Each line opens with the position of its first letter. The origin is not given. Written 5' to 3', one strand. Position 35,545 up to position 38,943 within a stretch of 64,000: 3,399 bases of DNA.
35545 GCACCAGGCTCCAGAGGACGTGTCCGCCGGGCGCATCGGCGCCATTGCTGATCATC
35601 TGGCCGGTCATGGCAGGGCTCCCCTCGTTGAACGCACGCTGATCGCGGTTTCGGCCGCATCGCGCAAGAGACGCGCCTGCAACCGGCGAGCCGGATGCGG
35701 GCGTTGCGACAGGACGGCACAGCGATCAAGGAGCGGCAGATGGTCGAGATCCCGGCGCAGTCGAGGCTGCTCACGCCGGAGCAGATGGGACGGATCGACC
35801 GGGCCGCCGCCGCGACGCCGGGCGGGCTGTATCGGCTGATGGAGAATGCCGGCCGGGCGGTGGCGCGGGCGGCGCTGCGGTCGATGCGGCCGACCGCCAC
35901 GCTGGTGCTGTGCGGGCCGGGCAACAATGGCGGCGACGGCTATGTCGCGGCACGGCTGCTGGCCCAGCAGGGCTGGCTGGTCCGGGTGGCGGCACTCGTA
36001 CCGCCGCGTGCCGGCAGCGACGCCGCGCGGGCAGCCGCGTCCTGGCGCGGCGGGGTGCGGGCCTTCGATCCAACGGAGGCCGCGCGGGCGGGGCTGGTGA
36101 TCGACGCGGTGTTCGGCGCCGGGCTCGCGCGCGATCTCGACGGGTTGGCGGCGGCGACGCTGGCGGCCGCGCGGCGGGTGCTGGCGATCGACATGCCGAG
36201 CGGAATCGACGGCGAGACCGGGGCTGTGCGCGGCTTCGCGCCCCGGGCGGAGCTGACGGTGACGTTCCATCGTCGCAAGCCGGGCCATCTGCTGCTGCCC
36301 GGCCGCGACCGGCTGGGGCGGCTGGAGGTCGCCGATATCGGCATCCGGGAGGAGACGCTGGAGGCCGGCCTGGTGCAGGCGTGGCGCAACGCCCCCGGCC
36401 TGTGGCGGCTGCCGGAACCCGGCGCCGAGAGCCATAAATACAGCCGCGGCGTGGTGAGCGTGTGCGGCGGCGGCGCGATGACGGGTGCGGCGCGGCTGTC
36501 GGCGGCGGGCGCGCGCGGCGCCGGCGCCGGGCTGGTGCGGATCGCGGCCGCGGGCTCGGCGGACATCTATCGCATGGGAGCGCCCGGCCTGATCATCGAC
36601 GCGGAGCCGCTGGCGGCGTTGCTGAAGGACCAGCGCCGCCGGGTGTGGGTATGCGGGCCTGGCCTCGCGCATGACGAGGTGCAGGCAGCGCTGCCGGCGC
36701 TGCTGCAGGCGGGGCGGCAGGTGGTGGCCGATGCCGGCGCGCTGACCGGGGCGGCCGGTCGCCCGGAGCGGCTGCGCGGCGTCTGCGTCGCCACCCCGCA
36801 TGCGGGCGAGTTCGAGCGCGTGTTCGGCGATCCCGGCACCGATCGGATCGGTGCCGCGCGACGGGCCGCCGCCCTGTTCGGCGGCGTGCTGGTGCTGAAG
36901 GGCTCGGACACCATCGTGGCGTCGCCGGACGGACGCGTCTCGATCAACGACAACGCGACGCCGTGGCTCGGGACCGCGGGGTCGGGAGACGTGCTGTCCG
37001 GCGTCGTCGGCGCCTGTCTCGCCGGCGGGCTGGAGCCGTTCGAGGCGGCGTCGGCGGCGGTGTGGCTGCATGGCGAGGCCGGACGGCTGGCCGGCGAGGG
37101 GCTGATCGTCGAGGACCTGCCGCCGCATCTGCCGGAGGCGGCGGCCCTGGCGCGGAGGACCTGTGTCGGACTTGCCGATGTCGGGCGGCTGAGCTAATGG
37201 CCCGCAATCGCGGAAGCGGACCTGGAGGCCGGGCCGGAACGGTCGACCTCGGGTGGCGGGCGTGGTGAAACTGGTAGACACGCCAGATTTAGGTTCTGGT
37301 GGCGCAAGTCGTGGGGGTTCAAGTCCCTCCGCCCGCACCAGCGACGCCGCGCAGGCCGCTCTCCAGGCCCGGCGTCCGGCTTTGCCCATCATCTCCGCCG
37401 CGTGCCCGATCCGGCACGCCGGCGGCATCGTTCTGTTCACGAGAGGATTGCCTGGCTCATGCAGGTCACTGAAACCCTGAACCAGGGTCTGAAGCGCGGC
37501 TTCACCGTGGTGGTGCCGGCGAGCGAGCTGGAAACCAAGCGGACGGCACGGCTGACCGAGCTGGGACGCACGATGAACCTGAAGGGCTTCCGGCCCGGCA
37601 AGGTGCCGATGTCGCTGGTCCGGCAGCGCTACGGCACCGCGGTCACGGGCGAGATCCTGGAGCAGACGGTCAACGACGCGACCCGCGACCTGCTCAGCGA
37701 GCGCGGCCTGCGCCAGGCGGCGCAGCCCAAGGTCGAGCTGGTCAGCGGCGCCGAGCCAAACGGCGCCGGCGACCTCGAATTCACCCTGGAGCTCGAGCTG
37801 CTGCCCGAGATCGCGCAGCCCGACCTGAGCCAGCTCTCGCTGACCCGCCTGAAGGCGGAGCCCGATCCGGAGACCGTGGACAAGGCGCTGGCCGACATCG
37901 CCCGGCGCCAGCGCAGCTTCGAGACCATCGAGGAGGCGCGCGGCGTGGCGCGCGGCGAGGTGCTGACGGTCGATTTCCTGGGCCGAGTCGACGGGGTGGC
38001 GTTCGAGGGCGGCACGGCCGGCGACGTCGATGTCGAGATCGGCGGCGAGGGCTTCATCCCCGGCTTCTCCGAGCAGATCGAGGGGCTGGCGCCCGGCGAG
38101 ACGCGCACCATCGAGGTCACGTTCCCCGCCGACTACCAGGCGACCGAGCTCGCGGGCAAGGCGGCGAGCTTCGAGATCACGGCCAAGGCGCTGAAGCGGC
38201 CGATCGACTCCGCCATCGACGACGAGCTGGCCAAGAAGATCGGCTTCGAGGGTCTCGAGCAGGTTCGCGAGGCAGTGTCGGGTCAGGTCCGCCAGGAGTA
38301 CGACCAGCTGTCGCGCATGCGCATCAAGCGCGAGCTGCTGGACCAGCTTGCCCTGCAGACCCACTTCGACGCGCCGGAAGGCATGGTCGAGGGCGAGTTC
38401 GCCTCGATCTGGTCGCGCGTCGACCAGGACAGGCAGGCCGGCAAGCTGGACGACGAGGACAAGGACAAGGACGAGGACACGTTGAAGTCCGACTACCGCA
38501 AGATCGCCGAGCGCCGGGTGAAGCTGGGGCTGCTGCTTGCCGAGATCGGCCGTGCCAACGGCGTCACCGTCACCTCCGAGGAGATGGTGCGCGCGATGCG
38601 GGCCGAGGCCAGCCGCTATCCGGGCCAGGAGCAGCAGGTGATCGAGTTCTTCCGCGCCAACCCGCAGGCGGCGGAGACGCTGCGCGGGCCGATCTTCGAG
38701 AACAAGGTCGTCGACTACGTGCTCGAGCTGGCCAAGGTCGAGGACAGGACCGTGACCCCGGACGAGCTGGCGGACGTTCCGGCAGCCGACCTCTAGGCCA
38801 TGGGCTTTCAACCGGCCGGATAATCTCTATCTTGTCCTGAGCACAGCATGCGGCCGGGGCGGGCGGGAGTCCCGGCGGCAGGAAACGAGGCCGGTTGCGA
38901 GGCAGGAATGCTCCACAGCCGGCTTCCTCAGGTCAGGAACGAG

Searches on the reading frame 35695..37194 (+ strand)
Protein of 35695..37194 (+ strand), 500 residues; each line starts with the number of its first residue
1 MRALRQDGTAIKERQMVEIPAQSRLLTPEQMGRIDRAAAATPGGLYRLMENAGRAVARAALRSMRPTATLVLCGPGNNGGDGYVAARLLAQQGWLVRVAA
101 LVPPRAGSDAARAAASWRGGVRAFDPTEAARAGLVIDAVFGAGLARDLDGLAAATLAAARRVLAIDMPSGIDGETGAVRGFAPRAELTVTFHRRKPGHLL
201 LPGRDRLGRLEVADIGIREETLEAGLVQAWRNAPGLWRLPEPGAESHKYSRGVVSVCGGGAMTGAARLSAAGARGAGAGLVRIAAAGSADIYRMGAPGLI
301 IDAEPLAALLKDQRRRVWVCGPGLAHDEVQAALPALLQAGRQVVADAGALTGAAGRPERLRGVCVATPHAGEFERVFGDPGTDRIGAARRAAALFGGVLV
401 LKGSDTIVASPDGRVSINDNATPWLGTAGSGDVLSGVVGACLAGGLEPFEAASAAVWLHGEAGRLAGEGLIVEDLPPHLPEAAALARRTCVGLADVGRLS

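Call 84: search_protein_families(library=pfam, proteins=[window:35695-37194:+], max_evalue=0.00001)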
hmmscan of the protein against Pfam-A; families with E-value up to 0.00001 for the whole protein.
window:35695-37194:+ (500 aa): 2 families
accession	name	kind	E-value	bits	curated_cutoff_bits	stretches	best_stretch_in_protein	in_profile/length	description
PF01256.23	Carb_kinase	-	4.8e-44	151.1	27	1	256-479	4-236/242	NAD(P)H-hydrate dehydratase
PF03853.21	YjeF_N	-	4.2e-34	118.4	24.9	1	47-197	3-169/169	YjeF-related protein N-terminus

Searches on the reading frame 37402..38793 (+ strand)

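Call 84: search_protein_families(library=pfam, proteins=[window:37402-38793:+], max_evalue=0.00001)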
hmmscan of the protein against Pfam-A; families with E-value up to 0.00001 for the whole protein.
window:37402-38793:+ (464 aa): 3 families
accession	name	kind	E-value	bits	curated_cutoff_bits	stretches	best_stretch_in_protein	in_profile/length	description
PF05698.19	Trigger_C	-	8.2e-35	120.7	22.7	1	285-442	2-162/162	Bacterial trigger factor protein (TF) C-terminus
PF05697.18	Trigger_N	-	2.5e-33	115.8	22.2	1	20-165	1-143/144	Bacterial trigger factor protein (TF)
PF00254.34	FKBP_C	-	3.8e-12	46.8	21.1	1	182-260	5-92/94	FKBP-type peptidyl-prolyl cis-trans isomerase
